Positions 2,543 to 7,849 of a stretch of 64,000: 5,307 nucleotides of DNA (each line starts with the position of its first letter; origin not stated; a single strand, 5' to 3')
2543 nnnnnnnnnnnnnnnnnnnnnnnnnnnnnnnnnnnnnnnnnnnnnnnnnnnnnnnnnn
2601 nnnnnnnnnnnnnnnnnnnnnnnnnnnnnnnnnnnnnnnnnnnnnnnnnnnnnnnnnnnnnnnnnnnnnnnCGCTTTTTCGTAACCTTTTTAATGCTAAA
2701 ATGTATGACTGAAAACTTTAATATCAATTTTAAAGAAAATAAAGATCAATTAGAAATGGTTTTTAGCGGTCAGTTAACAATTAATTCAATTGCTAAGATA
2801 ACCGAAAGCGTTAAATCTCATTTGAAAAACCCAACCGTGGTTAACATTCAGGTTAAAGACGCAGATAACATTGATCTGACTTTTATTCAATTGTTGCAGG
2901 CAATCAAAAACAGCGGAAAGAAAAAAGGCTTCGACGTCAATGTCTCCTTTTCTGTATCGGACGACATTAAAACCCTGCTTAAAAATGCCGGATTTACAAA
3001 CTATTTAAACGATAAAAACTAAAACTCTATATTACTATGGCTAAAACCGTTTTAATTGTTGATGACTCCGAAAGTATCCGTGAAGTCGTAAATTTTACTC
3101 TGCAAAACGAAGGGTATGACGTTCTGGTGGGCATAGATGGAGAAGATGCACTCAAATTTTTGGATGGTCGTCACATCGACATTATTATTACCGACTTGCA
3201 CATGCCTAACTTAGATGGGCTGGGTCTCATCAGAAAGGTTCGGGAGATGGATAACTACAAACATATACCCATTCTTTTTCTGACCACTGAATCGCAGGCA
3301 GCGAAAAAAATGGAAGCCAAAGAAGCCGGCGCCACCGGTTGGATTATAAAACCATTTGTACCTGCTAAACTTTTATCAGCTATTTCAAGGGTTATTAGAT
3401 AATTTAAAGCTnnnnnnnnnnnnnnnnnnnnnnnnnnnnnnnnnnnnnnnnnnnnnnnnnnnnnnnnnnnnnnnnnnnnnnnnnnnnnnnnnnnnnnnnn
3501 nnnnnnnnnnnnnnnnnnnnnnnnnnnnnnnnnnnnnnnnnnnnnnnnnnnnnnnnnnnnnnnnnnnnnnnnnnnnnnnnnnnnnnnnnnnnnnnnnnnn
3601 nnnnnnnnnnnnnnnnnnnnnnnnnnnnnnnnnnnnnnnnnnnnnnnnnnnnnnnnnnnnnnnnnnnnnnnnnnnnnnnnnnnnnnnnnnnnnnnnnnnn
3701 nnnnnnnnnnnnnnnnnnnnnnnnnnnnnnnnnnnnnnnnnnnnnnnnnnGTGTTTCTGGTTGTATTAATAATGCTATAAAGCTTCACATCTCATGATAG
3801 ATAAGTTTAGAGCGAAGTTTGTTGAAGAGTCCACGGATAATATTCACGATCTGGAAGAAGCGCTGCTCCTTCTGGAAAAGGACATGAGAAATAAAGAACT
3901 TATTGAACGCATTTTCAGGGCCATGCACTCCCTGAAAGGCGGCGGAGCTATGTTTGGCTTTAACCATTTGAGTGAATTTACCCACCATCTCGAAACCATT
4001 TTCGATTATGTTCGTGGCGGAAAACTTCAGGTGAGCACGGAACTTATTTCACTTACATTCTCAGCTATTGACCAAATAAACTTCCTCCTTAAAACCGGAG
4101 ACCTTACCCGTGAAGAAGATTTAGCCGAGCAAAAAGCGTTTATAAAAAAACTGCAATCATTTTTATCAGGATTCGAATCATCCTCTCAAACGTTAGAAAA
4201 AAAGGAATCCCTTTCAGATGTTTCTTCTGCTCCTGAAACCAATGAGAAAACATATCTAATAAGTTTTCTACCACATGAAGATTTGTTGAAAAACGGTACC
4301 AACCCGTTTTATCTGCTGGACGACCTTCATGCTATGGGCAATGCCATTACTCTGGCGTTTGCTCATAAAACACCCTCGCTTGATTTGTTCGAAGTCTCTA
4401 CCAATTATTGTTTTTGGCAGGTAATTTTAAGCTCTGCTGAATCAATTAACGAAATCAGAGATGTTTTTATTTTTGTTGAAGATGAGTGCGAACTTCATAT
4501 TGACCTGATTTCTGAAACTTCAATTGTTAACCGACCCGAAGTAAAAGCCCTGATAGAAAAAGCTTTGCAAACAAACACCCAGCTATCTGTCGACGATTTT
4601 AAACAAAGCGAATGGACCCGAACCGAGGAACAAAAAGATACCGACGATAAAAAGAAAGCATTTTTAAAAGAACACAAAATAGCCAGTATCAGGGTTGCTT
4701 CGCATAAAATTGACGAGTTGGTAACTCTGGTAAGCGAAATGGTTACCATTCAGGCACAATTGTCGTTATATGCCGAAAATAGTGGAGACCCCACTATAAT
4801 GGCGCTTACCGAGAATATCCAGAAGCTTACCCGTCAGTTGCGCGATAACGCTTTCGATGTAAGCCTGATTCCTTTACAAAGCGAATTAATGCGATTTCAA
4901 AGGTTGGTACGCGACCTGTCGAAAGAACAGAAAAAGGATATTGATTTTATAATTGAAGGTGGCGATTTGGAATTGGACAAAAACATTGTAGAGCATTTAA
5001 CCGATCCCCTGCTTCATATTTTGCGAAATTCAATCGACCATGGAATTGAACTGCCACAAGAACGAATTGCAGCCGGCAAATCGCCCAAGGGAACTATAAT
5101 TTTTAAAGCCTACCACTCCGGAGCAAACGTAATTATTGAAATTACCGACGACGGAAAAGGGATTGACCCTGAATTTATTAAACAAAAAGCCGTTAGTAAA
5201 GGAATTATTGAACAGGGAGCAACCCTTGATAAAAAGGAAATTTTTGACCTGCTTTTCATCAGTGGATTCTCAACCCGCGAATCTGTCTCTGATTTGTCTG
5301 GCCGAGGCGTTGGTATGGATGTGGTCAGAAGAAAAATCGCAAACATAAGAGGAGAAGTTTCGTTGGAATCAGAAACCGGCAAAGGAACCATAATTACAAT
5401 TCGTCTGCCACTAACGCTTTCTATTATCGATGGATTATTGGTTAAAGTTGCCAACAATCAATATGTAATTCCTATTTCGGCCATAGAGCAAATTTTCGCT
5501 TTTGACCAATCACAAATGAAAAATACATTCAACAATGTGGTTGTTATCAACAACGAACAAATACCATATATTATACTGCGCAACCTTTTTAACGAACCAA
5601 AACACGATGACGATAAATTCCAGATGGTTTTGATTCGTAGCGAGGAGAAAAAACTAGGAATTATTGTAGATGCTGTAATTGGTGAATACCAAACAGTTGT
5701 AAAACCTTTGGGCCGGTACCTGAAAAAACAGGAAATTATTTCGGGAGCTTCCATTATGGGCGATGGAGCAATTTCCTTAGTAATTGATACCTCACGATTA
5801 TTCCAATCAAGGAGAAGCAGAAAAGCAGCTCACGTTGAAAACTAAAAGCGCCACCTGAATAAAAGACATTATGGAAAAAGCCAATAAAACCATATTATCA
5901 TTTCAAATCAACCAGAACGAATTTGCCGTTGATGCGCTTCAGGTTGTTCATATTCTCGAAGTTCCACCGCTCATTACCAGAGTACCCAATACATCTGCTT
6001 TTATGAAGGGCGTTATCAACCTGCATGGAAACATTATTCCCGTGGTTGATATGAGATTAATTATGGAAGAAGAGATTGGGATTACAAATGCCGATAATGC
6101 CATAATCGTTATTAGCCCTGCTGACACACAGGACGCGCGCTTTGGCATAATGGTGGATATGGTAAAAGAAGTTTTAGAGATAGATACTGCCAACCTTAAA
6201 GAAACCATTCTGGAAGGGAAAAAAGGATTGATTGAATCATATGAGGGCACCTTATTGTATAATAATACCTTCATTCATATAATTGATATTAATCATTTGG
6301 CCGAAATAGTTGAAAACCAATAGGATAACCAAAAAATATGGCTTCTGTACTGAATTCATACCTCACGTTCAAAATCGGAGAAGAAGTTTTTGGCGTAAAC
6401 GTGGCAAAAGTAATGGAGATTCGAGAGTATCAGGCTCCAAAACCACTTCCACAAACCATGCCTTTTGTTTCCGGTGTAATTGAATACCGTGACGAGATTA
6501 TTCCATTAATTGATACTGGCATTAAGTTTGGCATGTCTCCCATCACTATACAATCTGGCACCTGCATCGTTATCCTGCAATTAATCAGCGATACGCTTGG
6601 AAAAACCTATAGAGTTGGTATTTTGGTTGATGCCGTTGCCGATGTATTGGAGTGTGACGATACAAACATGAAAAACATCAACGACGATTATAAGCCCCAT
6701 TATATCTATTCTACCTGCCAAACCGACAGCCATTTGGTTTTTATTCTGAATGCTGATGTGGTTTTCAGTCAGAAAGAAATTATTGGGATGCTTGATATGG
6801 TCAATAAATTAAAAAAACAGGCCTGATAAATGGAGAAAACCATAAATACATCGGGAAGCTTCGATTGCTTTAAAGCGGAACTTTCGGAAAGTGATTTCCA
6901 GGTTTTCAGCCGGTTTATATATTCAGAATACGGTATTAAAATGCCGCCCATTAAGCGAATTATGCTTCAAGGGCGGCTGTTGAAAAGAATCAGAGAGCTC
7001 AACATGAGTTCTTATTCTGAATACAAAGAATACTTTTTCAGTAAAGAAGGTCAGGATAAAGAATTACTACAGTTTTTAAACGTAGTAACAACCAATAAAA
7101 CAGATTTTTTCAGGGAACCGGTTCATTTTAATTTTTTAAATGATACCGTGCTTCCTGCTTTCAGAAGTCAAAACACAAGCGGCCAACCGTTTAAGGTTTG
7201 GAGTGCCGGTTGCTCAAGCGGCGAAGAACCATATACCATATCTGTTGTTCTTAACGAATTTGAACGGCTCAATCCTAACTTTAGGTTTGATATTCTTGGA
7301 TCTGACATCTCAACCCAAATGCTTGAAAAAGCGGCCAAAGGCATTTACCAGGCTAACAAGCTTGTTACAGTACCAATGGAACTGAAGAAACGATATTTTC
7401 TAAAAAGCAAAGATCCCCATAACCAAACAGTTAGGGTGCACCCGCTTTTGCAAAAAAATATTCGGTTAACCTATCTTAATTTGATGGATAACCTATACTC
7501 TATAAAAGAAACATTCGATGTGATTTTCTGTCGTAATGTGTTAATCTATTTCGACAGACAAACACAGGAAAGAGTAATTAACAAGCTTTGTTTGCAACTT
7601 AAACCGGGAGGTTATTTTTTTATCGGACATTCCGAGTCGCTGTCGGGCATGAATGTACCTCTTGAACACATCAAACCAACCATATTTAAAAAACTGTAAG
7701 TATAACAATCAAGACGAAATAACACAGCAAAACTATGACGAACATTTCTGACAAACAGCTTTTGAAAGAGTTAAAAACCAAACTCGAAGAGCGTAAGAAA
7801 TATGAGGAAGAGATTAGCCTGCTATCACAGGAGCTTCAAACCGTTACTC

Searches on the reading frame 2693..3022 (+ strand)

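Call 71: search_protein_families(library=pfam, proteins=[window:2693-3022:+], max_evalue=0.00001)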
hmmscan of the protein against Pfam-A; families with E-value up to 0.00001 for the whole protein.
window:2693-3022:+ (109 aa): 1 family
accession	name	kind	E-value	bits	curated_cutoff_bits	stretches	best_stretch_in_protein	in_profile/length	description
PF01740.26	STAS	-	1.7e-06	28.2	22.6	1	11-104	2-96/106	STAS domain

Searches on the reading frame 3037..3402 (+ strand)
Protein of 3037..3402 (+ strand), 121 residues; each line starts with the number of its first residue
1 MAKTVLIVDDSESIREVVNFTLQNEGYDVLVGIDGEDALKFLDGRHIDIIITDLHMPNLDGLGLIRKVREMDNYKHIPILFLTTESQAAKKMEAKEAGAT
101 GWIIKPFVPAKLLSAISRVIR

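Call 71: search_protein_families(library=pfam, proteins=[window:3037-3402:+], max_evalue=0.00001)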
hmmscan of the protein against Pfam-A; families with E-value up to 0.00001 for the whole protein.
window:3037-3402:+ (121 aa): 1 family
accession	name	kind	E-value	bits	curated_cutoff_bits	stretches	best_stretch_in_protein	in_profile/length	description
PF00072.30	Response_reg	-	1.5e-27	96.4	30.2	1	5-116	1-110/111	Response regulator receiver domain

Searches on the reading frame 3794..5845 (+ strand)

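Call 71: search_protein_families(library=pfam, proteins=[window:3794-5845:+], max_evalue=0.00001)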
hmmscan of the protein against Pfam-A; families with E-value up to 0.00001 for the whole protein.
window:3794-5845:+ (683 aa): 4 families
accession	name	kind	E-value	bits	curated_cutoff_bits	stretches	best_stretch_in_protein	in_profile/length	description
PF01584.24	CheW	-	5.7e-22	78.3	23.5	1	547-673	2-137/138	CheW-like domain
PF02518.31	HATPase_c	-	1.1e-18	68.1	26.4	1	404-541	4-110/111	Histidine kinase-, DNA gyrase B-, and HSP90-like ATPase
PF01627.28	Hpt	-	3.8e-15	56.3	24.6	1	5-86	2-72/84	Hpt domain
PF02895.20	H-kinase_dim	-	4.2e-07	30.7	23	1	298-352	3-64/68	Signal transducing histidine kinase, homodimeric domain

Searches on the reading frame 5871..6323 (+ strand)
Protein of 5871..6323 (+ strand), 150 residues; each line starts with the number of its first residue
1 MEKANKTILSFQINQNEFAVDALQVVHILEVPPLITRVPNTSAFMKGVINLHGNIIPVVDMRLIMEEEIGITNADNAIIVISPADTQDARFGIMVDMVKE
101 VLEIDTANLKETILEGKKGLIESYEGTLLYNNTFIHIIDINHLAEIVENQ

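Call 71: search_protein_families(library=pfam, proteins=[window:5871-6323:+], max_evalue=0.00001)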
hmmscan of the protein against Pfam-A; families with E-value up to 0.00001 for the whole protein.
window:5871-6323:+ (150 aa): 1 family
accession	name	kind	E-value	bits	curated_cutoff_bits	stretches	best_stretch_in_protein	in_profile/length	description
PF01584.24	CheW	-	2.8e-25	89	23.5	1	8-145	2-135/138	CheW-like domain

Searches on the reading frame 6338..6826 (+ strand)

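Call 71: search_protein_families(library=pfam, proteins=[window:6338-6826:+], max_evalue=0.00001)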
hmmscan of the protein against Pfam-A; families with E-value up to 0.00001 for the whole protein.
window:6338-6826:+ (162 aa): 1 family
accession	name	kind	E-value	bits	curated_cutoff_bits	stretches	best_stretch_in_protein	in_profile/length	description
PF01584.24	CheW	-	1.4e-29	102.9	23.5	1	8-146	2-137/138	CheW-like domain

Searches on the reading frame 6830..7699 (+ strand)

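Call 71: search_protein_families(library=pfam, proteins=[window:6830-7699:+], max_evalue=0.00001)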
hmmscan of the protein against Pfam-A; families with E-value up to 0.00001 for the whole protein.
window:6830-7699:+ (289 aa): 6 families
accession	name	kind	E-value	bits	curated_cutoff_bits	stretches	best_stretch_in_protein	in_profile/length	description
PF01739.24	CheR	-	5.1e-62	209.2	27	1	89-282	1-190/195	CheR methyltransferase, SAM binding domain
PF03705.20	CheR_N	-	1.1e-12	47.8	27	1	22-68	2-48/53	CheR methyltransferase, all-alpha domain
PF08242.18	Methyltransf_12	-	1.3e-06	29.5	30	0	152-263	20-98/98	Methyltransferase domain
PF13847.12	Methyltransf_31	-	1.9e-06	28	27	0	220-269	67-113/145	Methyltransferase domain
PF13649.12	Methyltransf_25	-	2e-06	28.9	27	0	220-261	56-97/97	Methyltransferase domain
PF08241.18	Methyltransf_11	-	5.3e-06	27.4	21.2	0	226-265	58-95/95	Methyltransferase domain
